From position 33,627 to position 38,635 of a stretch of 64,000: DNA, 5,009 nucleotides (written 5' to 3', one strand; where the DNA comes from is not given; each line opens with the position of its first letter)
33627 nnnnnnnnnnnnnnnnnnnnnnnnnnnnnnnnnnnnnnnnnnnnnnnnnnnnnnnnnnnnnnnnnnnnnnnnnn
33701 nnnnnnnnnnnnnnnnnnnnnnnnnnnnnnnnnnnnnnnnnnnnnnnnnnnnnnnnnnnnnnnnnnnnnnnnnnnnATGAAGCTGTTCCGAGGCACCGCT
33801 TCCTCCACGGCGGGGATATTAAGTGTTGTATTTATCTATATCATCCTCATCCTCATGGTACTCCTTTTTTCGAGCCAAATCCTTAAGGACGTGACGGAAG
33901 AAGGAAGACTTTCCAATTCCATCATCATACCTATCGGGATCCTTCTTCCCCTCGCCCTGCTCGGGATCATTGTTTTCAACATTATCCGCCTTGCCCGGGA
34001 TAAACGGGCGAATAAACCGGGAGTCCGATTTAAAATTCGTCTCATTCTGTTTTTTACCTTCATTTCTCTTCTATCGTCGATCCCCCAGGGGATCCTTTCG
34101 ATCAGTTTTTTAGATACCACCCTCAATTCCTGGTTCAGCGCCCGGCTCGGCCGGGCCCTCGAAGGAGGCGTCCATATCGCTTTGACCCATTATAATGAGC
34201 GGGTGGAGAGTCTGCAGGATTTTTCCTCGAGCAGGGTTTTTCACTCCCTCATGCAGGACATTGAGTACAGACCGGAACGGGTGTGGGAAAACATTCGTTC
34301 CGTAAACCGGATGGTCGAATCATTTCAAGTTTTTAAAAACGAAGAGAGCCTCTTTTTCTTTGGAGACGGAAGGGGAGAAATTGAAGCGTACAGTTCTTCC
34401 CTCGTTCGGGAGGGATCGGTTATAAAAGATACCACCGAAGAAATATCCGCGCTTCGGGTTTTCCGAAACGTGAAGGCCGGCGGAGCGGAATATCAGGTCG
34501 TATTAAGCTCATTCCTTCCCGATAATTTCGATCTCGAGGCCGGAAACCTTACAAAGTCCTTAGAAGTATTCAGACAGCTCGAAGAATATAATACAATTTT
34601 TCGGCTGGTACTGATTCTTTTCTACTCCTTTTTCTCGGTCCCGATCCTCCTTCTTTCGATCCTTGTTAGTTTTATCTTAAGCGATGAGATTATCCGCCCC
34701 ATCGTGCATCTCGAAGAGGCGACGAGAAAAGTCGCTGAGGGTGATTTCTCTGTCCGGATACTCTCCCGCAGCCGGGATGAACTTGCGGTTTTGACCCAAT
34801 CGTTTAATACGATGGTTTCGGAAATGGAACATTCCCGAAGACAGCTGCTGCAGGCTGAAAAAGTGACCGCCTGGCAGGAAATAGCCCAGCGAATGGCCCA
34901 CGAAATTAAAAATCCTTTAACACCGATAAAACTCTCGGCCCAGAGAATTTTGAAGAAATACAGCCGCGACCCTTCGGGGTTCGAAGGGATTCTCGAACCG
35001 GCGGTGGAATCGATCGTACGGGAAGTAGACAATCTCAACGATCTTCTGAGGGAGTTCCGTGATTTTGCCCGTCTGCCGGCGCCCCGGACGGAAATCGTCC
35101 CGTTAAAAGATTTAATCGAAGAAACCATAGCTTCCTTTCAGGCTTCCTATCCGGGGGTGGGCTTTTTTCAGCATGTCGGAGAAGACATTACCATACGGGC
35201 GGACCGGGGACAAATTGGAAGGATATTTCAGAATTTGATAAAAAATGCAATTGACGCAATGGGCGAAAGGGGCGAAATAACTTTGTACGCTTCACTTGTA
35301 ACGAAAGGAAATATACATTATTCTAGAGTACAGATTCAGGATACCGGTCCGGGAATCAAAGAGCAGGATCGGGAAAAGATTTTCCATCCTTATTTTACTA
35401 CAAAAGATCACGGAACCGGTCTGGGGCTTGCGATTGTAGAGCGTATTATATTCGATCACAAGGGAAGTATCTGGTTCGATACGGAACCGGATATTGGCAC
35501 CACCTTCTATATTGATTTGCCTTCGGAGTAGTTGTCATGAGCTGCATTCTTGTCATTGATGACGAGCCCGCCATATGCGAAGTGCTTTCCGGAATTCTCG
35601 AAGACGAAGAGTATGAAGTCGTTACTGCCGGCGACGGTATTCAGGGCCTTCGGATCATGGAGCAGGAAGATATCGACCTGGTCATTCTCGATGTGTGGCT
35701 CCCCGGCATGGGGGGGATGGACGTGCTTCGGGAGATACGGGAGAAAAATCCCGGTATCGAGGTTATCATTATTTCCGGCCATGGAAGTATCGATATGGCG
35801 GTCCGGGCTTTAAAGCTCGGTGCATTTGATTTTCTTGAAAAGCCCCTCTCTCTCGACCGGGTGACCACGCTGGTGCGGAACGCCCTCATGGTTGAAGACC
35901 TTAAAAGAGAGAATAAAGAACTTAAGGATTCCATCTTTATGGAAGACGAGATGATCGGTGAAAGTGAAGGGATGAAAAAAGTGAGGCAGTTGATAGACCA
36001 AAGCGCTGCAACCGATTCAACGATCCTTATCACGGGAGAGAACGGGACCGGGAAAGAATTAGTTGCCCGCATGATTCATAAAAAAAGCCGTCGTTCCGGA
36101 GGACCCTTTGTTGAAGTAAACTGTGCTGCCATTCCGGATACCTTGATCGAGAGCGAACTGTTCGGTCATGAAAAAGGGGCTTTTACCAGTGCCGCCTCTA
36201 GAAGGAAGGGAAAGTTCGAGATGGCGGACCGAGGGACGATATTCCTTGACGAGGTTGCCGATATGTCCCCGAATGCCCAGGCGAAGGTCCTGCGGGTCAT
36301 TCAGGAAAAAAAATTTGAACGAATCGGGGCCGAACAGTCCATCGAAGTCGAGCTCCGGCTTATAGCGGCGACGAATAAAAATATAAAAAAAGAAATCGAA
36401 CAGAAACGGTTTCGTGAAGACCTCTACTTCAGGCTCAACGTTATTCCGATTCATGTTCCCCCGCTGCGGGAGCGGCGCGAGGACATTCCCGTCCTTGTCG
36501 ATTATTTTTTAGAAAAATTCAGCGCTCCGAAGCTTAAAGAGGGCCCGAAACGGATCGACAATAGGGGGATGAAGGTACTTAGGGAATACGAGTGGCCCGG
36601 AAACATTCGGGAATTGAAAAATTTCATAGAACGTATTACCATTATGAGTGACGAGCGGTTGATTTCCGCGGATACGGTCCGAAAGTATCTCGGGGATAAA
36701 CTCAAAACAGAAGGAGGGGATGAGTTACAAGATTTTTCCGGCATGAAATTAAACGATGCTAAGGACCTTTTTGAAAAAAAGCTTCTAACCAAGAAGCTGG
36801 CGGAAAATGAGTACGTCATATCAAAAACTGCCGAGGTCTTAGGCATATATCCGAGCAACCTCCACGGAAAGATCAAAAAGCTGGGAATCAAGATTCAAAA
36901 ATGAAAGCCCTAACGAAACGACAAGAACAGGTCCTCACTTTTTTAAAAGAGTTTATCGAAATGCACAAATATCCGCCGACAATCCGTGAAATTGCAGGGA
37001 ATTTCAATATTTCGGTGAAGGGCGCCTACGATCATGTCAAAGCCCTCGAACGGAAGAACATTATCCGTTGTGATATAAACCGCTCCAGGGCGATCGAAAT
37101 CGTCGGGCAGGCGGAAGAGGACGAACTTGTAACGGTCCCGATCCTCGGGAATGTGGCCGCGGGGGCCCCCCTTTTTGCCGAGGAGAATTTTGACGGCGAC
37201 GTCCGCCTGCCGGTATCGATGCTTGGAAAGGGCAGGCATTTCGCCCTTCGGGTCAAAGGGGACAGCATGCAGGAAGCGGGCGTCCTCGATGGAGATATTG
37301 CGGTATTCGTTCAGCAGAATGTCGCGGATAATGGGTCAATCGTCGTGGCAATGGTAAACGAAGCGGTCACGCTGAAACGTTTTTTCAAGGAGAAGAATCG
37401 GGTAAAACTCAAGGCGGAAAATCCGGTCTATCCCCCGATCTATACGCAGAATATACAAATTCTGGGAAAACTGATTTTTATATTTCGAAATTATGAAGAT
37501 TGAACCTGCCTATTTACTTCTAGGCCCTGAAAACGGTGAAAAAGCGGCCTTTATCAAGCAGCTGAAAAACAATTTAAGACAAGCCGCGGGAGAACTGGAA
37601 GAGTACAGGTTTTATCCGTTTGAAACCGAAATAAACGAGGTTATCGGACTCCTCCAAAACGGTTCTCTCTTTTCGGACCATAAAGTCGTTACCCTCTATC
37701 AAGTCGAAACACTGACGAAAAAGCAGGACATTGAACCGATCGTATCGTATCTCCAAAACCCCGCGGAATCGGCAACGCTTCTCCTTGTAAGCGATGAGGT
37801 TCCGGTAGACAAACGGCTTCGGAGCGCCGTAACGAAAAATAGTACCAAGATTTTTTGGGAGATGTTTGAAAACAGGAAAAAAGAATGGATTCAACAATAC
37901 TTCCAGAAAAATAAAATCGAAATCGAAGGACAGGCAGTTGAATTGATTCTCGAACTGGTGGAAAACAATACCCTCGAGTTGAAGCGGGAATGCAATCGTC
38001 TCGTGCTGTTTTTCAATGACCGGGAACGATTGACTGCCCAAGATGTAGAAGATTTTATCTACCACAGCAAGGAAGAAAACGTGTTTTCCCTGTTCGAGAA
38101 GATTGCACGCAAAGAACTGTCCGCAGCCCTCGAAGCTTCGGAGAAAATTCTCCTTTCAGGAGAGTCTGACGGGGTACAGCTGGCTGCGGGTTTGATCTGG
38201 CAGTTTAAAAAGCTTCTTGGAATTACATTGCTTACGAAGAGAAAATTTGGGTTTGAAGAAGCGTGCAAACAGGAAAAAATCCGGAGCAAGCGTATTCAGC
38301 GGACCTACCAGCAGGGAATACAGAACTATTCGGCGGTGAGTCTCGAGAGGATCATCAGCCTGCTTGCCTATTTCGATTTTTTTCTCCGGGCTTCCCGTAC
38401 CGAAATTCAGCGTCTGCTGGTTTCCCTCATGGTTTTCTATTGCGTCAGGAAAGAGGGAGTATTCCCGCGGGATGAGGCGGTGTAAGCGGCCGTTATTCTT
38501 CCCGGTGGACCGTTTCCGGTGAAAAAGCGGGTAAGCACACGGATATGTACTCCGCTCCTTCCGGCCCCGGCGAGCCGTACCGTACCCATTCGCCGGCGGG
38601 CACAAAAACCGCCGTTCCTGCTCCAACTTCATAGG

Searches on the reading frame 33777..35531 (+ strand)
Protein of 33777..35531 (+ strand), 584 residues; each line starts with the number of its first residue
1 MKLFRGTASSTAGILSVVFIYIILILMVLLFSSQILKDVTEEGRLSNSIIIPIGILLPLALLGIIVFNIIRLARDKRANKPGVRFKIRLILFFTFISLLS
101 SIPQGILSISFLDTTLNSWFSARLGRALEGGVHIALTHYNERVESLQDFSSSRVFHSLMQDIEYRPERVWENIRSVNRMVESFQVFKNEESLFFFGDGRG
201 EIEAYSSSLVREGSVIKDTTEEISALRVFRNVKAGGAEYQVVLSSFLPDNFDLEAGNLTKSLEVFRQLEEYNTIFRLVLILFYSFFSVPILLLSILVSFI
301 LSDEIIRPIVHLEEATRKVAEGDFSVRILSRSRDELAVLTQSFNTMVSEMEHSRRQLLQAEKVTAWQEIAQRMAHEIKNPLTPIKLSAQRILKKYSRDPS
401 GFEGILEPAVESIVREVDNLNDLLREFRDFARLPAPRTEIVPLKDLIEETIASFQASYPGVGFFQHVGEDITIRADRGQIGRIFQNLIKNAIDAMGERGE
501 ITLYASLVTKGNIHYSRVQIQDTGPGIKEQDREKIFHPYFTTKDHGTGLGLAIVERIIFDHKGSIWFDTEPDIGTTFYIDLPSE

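Call 31: search_protein_families(library=pfam, proteins=[window:33777-35531:+], max_evalue=0.00001)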
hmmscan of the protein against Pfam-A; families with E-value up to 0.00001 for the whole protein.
window:33777-35531:+ (584 aa): 3 families
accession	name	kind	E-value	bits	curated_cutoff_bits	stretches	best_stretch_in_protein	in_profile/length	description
PF02518.31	HATPase_c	-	2.7e-24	86.2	26.4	1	476-583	2-109/111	Histidine kinase-, DNA gyrase B-, and HSP90-like ATPase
PF00672.30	HAMP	-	4.9e-12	46.4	25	1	304-350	5-51/53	HAMP domain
PF00512.31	HisKA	-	1.6e-10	41.3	26.9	1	367-434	3-64/66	His Kinase A (phospho-acceptor) domain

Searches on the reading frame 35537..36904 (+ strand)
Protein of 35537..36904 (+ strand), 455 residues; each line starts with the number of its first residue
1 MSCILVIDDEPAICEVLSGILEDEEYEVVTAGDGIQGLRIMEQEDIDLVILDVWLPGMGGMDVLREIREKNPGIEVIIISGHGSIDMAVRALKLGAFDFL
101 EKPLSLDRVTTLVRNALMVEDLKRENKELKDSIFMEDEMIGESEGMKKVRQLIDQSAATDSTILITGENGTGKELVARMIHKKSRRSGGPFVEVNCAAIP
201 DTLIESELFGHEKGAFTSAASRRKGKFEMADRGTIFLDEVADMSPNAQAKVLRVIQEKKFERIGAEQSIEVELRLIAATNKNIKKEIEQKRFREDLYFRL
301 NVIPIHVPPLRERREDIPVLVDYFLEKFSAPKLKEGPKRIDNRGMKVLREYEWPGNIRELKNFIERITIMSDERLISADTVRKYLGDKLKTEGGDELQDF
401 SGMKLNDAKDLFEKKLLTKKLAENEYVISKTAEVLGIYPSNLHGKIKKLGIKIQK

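Call 31: search_protein_families(library=pfam, proteins=[window:35537-36904:+], max_evalue=0.00001)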
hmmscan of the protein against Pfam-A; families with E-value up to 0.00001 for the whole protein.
window:35537-36904:+ (455 aa): 7 families
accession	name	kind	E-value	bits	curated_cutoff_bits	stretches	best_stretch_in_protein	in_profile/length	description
PF00158.32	Sigma54_activat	-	2.6e-72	242.4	20.2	1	139-306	1-168/168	Sigma-54 interaction domain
PF00072.30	Response_reg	-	8.6e-33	113.3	30.2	1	4-113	1-110/111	Response regulator receiver domain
PF25601.1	AAA_lid_14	-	6.8e-24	84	27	1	311-390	1-79/87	AAA+ ATPase lid domain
PF14532.12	Sigma54_activ_2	-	8.3e-23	81.6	25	1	140-310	1-138/138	Sigma-54 interaction domain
PF07728.20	AAA_5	-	1.7e-07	31.8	22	1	163-283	2-125/139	AAA domain (dynein-related subfamily)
PF00004.35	AAA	-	4.5e-07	30.8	21.2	1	163-299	1-130/131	ATPase family associated with various cellular activities (AAA)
PF02954.25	HTH_8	-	6e-07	29.5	22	1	412-449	5-42/42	Bacterial regulatory protein, Fis family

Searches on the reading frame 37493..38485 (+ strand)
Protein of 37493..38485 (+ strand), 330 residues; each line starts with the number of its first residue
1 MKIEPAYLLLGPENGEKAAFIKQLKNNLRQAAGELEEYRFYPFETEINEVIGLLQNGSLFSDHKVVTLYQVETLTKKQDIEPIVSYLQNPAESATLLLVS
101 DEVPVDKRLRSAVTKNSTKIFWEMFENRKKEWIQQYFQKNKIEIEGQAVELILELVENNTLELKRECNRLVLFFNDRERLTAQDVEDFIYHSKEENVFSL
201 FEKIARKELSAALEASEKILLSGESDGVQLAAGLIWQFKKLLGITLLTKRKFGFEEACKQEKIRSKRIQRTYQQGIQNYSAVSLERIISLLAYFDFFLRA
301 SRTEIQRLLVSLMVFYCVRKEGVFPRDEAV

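Call 31: search_protein_families(library=pfam, proteins=[window:37493-38485:+], max_evalue=0.00001)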
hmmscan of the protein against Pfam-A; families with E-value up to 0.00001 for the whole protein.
window:37493-38485:+ (330 aa): 1 family
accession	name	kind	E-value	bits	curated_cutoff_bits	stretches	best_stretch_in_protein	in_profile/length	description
PF21694.2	DNA_pol3_delta_C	-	2.4e-10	40.9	27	1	194-312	1-117/121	DNA polymerase III delta subunit, C-terminal domain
